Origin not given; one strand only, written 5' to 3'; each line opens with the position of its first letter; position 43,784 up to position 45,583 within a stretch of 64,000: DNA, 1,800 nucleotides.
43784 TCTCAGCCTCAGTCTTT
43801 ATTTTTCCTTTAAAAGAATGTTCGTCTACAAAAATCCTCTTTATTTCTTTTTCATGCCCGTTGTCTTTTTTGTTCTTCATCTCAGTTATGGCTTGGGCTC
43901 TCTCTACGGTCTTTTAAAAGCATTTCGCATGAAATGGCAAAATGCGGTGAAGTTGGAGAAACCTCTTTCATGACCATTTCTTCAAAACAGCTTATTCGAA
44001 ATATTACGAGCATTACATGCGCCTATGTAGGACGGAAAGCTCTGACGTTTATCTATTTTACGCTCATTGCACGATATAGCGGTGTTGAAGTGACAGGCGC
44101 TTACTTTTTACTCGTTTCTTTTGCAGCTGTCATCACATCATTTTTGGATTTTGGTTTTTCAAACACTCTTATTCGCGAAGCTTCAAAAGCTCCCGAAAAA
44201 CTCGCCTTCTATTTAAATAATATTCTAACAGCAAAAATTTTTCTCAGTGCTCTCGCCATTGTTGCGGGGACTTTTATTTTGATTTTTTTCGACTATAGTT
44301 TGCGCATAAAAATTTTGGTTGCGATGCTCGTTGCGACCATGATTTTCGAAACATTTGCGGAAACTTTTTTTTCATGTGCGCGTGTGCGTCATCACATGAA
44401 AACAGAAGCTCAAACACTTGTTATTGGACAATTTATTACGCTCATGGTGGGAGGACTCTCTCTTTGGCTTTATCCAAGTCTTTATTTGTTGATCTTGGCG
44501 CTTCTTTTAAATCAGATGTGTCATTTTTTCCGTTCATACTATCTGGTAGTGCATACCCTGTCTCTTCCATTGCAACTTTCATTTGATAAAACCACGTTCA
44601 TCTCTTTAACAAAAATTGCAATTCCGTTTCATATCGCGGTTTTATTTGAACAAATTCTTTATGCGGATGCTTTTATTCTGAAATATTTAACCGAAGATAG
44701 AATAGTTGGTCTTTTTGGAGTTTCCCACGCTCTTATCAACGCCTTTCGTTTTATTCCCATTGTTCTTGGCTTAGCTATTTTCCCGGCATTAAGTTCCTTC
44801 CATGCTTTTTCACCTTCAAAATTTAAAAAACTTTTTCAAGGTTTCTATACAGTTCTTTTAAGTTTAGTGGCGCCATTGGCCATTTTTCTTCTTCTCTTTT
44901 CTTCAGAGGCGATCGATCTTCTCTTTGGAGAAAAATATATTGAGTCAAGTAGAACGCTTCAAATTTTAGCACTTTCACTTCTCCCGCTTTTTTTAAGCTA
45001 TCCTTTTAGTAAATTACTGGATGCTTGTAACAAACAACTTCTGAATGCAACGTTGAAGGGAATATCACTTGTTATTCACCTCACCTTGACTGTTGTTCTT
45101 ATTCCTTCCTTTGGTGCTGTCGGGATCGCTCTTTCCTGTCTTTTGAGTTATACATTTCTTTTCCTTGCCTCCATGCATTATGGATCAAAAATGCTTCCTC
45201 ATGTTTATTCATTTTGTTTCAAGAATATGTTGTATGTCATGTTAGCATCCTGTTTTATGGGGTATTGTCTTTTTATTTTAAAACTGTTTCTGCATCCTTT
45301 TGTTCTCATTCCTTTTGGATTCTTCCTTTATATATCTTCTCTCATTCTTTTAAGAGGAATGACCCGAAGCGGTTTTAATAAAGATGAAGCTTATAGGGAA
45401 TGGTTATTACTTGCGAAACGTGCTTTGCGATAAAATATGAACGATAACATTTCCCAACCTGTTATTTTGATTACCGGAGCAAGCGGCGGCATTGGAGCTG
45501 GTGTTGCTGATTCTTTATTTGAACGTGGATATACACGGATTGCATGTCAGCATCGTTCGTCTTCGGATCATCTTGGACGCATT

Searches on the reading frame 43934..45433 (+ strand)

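Call 35: search_protein_families(library=pfam, proteins=[window:43934-45433:+], max_evalue=0.001)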
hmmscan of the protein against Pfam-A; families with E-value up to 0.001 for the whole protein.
window:43934-45433:+ (499 aa): 2 families
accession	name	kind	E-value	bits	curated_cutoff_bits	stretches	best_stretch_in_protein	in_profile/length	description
PF01943.22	Polysacc_synt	-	5.4e-15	56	28.2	1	21-289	2-273/274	Polysaccharide biosynthesis protein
PF13440.11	Polysacc_synt_3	-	3.5e-12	46.6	23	1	55-339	12-292/293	Polysaccharide biosynthesis protein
